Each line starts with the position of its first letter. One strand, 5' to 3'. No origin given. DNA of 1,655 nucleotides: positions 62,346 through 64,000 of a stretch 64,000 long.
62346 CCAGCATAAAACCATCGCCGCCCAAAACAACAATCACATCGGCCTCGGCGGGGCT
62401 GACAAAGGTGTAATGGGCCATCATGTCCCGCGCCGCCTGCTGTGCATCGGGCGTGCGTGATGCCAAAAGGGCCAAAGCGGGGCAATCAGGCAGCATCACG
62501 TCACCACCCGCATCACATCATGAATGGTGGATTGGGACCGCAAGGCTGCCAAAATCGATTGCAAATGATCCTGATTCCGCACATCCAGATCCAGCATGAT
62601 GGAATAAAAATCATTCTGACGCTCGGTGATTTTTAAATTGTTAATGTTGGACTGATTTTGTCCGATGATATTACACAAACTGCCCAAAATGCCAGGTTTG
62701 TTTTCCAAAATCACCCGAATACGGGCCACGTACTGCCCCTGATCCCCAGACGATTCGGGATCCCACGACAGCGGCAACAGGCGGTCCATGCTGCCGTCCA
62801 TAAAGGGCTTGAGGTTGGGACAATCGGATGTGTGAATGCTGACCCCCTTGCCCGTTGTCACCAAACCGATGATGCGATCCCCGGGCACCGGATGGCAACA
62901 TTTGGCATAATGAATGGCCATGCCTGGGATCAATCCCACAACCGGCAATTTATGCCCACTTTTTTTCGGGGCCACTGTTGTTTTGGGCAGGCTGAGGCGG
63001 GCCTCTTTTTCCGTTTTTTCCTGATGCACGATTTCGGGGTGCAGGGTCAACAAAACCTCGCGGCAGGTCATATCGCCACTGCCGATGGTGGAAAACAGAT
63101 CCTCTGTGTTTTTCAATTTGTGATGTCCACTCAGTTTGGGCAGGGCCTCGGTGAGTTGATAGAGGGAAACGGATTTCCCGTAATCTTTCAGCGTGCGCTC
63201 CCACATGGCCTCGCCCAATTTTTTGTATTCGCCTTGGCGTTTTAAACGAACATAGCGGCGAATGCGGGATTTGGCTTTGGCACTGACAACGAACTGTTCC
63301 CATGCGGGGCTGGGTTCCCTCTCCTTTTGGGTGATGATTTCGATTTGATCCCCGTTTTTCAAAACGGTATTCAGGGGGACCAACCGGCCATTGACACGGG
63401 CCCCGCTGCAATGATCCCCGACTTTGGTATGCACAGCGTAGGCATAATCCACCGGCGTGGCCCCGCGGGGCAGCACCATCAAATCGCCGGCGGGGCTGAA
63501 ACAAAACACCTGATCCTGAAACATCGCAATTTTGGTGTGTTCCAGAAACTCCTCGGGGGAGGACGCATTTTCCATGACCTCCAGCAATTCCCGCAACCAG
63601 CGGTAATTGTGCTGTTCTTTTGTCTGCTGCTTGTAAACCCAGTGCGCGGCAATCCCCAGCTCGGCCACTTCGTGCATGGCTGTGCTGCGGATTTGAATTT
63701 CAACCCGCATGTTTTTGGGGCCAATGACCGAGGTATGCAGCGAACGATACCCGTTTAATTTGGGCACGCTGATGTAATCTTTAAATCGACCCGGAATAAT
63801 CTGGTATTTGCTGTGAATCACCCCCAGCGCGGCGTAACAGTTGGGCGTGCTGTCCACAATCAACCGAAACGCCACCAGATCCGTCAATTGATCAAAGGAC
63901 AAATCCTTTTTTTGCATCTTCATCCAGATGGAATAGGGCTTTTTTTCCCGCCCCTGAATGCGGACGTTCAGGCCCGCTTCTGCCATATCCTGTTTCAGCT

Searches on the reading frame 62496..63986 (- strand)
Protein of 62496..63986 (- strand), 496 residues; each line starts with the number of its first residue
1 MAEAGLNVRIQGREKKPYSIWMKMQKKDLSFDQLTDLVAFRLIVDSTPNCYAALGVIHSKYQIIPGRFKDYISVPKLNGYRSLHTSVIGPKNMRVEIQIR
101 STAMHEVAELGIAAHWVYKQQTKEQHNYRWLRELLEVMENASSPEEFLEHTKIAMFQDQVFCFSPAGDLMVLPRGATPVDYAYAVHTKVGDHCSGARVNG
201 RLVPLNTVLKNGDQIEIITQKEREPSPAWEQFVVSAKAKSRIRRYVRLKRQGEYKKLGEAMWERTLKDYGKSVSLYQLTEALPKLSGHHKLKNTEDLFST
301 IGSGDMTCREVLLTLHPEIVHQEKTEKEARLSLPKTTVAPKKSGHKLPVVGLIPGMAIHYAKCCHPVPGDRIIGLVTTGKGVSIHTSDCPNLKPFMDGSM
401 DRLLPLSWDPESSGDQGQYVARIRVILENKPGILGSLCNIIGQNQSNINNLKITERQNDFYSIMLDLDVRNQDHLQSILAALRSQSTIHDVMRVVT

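Call 64: find_encoding_contigs(protein=window:62496-63986:-, flank=10000, max_places=4)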
Protein window:62496-63986:- (496 aa): 2 contigs read that carry it; 2 places shown.
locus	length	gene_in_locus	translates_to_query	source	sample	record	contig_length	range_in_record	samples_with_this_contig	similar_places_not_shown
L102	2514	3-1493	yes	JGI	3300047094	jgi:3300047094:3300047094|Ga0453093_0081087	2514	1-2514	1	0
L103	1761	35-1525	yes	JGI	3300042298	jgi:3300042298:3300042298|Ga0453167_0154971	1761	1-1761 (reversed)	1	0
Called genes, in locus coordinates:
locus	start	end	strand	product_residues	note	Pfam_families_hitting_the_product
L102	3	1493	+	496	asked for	PF04607:RelA_SpoT, PF02824:TGS, PF19296:RelA_AH, PF28438:RelA_RIS, PF13291:ACT_4, PF01842:ACT, PF22629:ACT_AHAS_ss (faint)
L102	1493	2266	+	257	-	PF01513:NAD_kinase (weak), PF20143:NAD_kinase_C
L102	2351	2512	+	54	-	?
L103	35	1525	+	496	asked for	PF04607:RelA_SpoT, PF02824:TGS, PF19296:RelA_AH, PF28438:RelA_RIS, PF13291:ACT_4, PF01842:ACT, PF22629:ACT_AHAS_ss (faint)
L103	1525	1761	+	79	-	?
